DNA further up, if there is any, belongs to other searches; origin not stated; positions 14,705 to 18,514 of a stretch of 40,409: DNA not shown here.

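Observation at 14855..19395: Candidate three-gene defence module: ORF6N protein, JAB-less RadC-N HhH protein and Type IIG nuclease-methyltransferase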

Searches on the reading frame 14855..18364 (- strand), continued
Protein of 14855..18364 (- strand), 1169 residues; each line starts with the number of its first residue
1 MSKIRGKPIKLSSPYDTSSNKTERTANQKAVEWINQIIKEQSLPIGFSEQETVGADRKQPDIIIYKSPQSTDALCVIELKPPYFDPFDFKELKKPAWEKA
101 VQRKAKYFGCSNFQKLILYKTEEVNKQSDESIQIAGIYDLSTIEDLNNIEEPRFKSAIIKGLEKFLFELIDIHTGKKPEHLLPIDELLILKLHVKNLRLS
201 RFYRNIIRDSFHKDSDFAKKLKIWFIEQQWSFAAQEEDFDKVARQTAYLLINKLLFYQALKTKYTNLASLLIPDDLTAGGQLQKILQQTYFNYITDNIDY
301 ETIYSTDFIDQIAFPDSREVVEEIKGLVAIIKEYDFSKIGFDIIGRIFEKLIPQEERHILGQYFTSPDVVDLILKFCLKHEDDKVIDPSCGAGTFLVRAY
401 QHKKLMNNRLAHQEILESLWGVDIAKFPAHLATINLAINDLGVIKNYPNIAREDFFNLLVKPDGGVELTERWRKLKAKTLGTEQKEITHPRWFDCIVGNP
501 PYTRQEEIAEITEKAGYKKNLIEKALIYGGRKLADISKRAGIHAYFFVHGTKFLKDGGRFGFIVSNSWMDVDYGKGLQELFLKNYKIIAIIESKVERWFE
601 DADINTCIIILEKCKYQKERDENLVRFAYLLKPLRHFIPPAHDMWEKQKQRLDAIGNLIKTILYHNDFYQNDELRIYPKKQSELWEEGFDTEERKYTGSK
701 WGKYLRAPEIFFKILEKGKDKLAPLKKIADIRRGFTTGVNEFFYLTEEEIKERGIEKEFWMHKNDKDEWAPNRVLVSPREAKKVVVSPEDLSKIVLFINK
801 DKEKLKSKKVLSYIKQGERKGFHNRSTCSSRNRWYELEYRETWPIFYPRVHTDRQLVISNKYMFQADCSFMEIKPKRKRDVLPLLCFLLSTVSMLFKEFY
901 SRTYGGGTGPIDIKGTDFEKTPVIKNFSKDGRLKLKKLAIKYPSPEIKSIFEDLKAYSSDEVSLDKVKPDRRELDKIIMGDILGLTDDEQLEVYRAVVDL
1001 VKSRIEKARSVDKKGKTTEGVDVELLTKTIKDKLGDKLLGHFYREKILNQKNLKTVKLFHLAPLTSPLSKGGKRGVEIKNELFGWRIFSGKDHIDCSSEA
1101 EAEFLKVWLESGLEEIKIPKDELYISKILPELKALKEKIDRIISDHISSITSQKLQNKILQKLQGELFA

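Call 11: find_related_loci(query=A1, collection=genome_contigs, flank=6000)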
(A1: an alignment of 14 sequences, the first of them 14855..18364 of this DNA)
Query A1 (1169 aa) in genome_contigs; peptide patterns used: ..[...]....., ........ (x = any residue, [..] = any of these).
321 stretches matched a pattern; 306 encode a relative of the query (tblastn E <= 1e-3); the best 80 are kept; 80 distinct loci.
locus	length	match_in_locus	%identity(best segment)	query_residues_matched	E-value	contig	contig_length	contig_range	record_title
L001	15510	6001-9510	83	1-1168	0e+0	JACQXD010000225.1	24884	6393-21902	MAG: Nitrospirae bacterium isolate NC_groundwater_1506_Pr4_B-0.1um_42_4 SR1-18-B1_scaffold_524809, whole genome shotgun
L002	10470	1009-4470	77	2-1168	0e+0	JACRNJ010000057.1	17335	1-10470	MAG: Deltaproteobacteria bacterium isolate NC_groundwater_1932_Pr3_S-0.2um_42_6 scaffold_365091, whole genome shotgun se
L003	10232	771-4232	78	2-1168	0e+0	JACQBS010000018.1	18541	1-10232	MAG: Nitrospinota bacterium isolate NC_groundwater_948_Pr1_S-0.2um_39_25 Montesol18-Sp2_coassembly_scaffold_79518, whole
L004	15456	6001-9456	72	2-1168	0e+0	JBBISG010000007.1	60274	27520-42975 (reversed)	MAG: Nitrospirota bacterium isolate BQF270218_bin_368 NODE_356_length_60274_cov_3.04333, whole genome shotgun sequence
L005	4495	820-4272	71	13-1168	0e+0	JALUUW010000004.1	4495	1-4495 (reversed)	MAG: Candidatus Pacearchaeota archaeon isolate 128-326_metabat1_scaf2bin.051 128-326_scaffold_11657_c1, whole genome sho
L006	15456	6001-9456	69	2-1168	0e+0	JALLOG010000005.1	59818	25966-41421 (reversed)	Desulfobacterota bacterium AH_259_B03_O07 NODE_5_length_59818_cov_1072.87, whole genome shotgun sequence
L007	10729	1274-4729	65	4-1169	0e+0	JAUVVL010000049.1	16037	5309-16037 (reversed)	MAG: Desulfobacteraceae bacterium isolate CSMAG_1163 CSMAG_1163_k127_9197532_length_16037_cov_192.8415, whole genome sho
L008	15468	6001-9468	64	3-1168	0e+0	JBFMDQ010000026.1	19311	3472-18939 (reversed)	MAG: Nitrospirota bacterium isolate MAG223 MAG223_26, whole genome shotgun sequence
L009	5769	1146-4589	66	8-1169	0e+0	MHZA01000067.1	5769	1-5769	MAG: Planctomycetes bacterium RIFCSPLOWO2_12_FULL_40_19 rifcsplowo2_12_scaffold_24128, whole genome shotgun sequence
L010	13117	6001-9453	62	4-1168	0e+0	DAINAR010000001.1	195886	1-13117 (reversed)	MAG TPA_asm: Deltaproteobacteria bacterium isolate CTOTU18404 NODE_13_length_195886_cov_26.297588, whole genome shotgun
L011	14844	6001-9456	63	2-1168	0e+0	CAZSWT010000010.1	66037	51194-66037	MAG TPA_asm: uncultured Desulfobacteraceae bacterium isolate binchicken_co100_259 genome assembly, contig: NODE_567_leng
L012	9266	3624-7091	61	1-1159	0e+0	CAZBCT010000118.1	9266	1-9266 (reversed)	MAG TPA_asm: uncultured Candidatus Brocadia sp. isolate SRP323723_co1_49 genome assembly, contig: NODE_6325_length_9266_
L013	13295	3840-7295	61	2-1169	0e+0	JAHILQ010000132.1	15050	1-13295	MAG: Nitrospinota bacterium isolate KR13_N2.mb.31 KR13_N2.mb.31_k141_181487, whole genome shotgun sequence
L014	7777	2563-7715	62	9-1169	0e+0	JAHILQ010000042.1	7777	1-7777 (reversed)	MAG: Nitrospinota bacterium isolate KR13_N2.mb.31 KR13_N2.mb.31_k141_55015, whole genome shotgun sequence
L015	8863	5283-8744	62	6-1169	0e+0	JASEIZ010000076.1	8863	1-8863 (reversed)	MAG: Desulfobacterales bacterium isolate Yes71-19 NODE_76_length_8863_cov_3.712421, whole genome shotgun sequence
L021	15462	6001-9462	65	2-1169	0e+0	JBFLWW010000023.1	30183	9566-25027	MAG: Nitrospirota bacterium isolate MAG042 MAG042_23, whole genome shotgun sequence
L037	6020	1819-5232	55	2-1166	0e+0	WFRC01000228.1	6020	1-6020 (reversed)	MAG: candidate division WOR-3 bacterium isolate S014_22 k151_279065, whole genome shotgun sequence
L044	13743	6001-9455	59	10-1169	0e+0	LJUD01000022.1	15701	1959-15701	MAG: bacterium SM23_31 isolate SM23_31 WORSMTZ_7808, whole genome shotgun sequence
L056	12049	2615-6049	66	12-1169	0e+0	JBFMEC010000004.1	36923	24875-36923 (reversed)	MAG: Nitrospirota bacterium isolate MAG235 MAG235_4, whole genome shotgun sequence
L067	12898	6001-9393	50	2-1169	0e+0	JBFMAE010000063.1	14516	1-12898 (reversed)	MAG: Thermodesulfobacteriota bacterium isolate MAG130 MAG130_63, whole genome shotgun sequence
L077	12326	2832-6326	78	2-1168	0e+0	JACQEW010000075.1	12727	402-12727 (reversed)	MAG: Nitrospinota bacterium isolate NC_groundwater_1031_Pr1_S-0.65um_41_11 Montesol18_Sp65_coassembly_scaffold_260680, w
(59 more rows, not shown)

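Call 27: search_solved_structures(query=window:14855-18364:-, max_evalue=0.001)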
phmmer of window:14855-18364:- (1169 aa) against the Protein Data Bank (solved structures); distinct sequences matched with E-value up to 0.001: 5.
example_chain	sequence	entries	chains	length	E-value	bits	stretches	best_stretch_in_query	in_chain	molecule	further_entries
2okc_A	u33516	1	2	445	7.1e-08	33.7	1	324-445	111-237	Type I restriction enzyme StySJI M protein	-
5ybb_A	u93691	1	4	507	5.5e-06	27.4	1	324-444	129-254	Type I restriction-modification system methyltransferase subunit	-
3ufb_A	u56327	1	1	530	8.5e-06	26.8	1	342-454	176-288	Type I restriction-modification system methyltransferase subunit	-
7qw5_A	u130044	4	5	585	3.2e-05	24.9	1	493-627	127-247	Modification methylase BseCI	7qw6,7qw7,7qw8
7vru_A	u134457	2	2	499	0.00055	20.8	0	339-403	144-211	Site-specific DNA-methyltransferase (adenine-specific)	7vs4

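Call 30: find_related_loci(query=A1, collection=viral_contigs, flank=6000)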
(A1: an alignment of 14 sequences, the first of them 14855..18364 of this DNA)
Query A1 (1169 aa) in viral_contigs; peptide patterns used: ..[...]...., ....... (x = any residue, [..] = any of these).
42 stretches matched a pattern; 1 encode a relative of the query (tblastn E <= 1e-3); 1 distinct loci.
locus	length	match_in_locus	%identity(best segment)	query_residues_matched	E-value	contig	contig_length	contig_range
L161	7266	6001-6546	26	384-608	3e-5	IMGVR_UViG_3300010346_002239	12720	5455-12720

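Call 55: predict_structure(alignment_id=A3)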
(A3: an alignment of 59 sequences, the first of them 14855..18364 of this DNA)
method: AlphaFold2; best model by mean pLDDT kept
length: 1169 residues; sequences in the alignment: 59
mean_pLDDT: 70.5   pTM: 0.44
mean pLDDT of the five models: 70.5, 69.2, 67.7, 65.8, 64.4
residues with pLDDT >= 90: 87; 70-90: 580; 50-70: 319; < 50: 183
segments of 3 or more residues with pLDDT < 50: 1-17, 358-365, 390-400, 406-453, 463-465, 475-488, 501-505, 595-604, 735-741, 775-788, 903-913, 1010-1014, 1064-1074
pLDDT, mean of each block of 10 residues (from residue 1): 36 43 79 92 88 55 86 89 82 87 91 92 87 88 85 90 93 81 78 85 86 85 67 81 81 79 71 80 82 66 60 80 87 71 63 55 52 79 59 45 48 40 35 47 38 50 48 45 43 65 48 61 67 67 62 77 72 76 88 55 62 84 84 69 59 81 61 68 82 75 69 76 86 53 52 59 65 49 48 54 65 69 63 62 75 68 64 86 90 79 42 58 87 91 79 83 87 93 88 83 59 46 70 75 84 83 45 65 80 85 86 82 87 84 75 68 66
secondary structure, 60 per line:
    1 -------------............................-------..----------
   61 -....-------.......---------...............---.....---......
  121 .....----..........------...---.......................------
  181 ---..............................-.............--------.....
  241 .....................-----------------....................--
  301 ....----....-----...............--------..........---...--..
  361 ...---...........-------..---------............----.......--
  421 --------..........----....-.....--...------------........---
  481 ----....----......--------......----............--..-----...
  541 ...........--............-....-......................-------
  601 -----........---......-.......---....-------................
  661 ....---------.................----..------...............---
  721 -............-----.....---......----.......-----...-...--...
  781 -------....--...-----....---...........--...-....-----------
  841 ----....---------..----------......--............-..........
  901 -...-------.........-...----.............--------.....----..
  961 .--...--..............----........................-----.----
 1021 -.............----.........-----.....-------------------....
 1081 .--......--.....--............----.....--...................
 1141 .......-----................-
elements in order (helices of 4 or more, strands of 3 or more residues): H14-41 E62-65 E73-79 H89-103 E107-111 E115-120 H121-125 H130-133 E134-139 H152-174 H184-213 H215-227 H236-261 H279-298 H301-304 H309-312 H318-332 H341-350 H359-363 H367-377 H396-407 H412-418 H429-438 H443-446 H448-452 H470-473 E474-477 E485-488 E493-498 H507-512 H517-526 H538-551 E554-565 H567-570 H572-584 E585-593 E606-613 H617-622 E624-630 H634-637 H645-664 E674-680 H681-688 H703-717 E722-724 H725-728 E729-733 H739-743 H747-752 H757-760 E761-763 E769-771 E773-775 H788-791 E794-796 H802-805 H809-819 H826-829 E845-848 E870-875 H878-889 H891-900 E902-904 E912-914 H915-920 E922-924 H929-941 H950-954 H969-982 H987-1010 H1023-1034 H1039-1047 E1053-1057 E1077-1081 E1084-1089 E1092-1096 H1099-1110 E1115-1119 H1122-1147 H1153-1168

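Call 63: fold_search(model_id=the predicted structure, library=pdb)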
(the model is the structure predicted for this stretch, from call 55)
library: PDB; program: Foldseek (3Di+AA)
matches with E <= 10: 604; with E <= 0.001: 85
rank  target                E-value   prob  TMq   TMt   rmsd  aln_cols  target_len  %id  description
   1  3s1s                  9.5e-18  1.00  0.24  0.30  23.1      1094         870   13  Characterization and crystal structure of the type IIG restriction endonuclease BpuSI (released 2011-07-13)
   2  7lni_B                4.0e-14  1.00  0.18  0.34  24.2       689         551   17  SeMet CamA Adenine Methyltransferase Complexed to Cognate Substrate DNA (released 2021-05-19)
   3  7rfl_A                1.0e-13  1.00  0.18  0.33  24.5       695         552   17  CamA Adenine Methyltransferase Complexed to Cognate Substrate DNA and Inhibitor SGC0946 (released 2021-09-15)
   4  8vpg_A                1.4e-13  1.00  0.18  0.35  23.1       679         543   18  CamA Adenine Methyltransferase Complexed to Cognate Substrate DNA and Containing Quinoline-based SGI-1027 Analog 455 (released 2024-09-25)
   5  7lt5_A                1.9e-13  1.00  0.19  0.34  25.5       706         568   18  CamA Adenine Methyltransferase Complexed to Cognate Substrate DNA and Cofactor SAH (released 2021-05-19)
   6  7rfl_B                2.0e-13  1.00  0.18  0.34  24.6       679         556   18  CamA Adenine Methyltransferase Complexed to Cognate Substrate DNA and Inhibitor SGC0946 (released 2021-09-15)
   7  7lni_A                2.0e-13  1.00  0.18  0.33  24.1       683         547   17  SeMet CamA Adenine Methyltransferase Complexed to Cognate Substrate DNA (released 2021-05-19)
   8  8cxw_B                2.6e-13  1.00  0.17  0.33  24.0       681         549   17  CamA Adenine Methyltransferase Complexed to Cognate Substrate DNA and Inhibitor piclidenoson (Compound 4) (released 2023-01-11)
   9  7rfk_B                4.0e-13  1.00  0.19  0.34  25.6       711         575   17  CamA Adenine Methyltransferase Complexed to Cognate Substrate DNA and Inhibitor Sinefungin (released 2021-09-15)
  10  8cxw_A                4.6e-13  1.00  0.18  0.34  24.0       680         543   18  CamA Adenine Methyltransferase Complexed to Cognate Substrate DNA and Inhibitor piclidenoson (Compound 4) (released 2023-01-11)
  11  7lni_C                5.0e-13  1.00  0.18  0.34  24.5       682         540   17  SeMet CamA Adenine Methyltransferase Complexed to Cognate Substrate DNA (released 2021-05-19)
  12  8cy2_A                5.0e-13  1.00  0.17  0.33  24.5       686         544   17  CamA Adenine Methyltransferase Complexed to Cognate Substrate DNA and Inhibitor APNEA (Compound 9) (released 2023-01-11)
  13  7rfm_B                6.0e-13  1.00  0.18  0.34  24.2       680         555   18  CamA Adenine Methyltransferase Complexed to Cognate Substrate DNA and Inhibitor EPZ004777 (released 2021-09-15)
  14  7lnj_B                7.2e-13  1.00  0.18  0.34  23.9       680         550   18  CamA Adenine Methyltransferase Complexed to Cognate Substrate DNA (released 2021-05-19)
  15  7rfl_C                7.2e-13  1.00  0.17  0.34  24.5       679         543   18  CamA Adenine Methyltransferase Complexed to Cognate Substrate DNA and Inhibitor SGC0946 (released 2021-09-15)
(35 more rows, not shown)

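Call 72: search_dna_similar(query=window:14855-18364:-, collection=plasmids, mode=protein, max_rows=8, max_evalue=1e-20)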
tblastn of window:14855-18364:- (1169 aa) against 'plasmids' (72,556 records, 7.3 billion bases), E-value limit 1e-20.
Records with a match: 11; places in all: 11; records where one place covers at least 80% of the query: 0.
Best place of each record, by identity: <60% 11.
By first word of the organism name: Halorussus 2; Halorubrum 1; Halobaculum 1; Thermococcus 1; Halorientalis 1; Singulisphaera 1; Mesorhizobium 1; Methanothermobacter 1; Natronorubrum 1; Thermus 1.
By predicted mobility (MOB-suite, as given by PLSDB): non-mobilizable 9; conjugative 2.
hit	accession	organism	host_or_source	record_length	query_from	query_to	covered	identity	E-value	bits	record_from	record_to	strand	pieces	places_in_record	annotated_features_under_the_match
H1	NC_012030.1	Halorubrum lacusprofundi ATCC 49239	-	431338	207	906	60%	29.1%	9e-79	293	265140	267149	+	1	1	N-6 DNA methylase | hypothetical protein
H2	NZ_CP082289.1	Halobaculum roseum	cell culture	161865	61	743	58%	29.3%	3e-71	270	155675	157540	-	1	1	N-6 DNA methylase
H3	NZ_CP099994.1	Halorussus salilacus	cell culture,Substrate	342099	203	931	62%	26.0%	1e-67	259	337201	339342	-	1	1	N-6 DNA methylase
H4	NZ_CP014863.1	Thermococcus profundus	-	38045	493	1016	45%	34.5%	1e-62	242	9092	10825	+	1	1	DNA methyltransferase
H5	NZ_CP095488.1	Halorientalis marina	cell culture,salt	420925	203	837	54%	25.0%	1e-58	230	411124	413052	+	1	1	N-6 DNA methylase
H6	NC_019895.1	Singulisphaera acidiphila DSM 18658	sphagnum peat from the bog Obukhovskoe ...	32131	74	639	48%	28.0%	9e-54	214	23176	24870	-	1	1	N-6 DNA methylase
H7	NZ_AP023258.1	Mesorhizobium sp. L-2-11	Lotus japonicus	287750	355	745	33%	34.1%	8e-56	221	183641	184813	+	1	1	N-6 DNA methylase | hypothetical protein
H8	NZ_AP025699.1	Methanothermobacter tenebrarum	-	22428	246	630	33%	29.3%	6e-35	153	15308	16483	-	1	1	N-6 DNA methylase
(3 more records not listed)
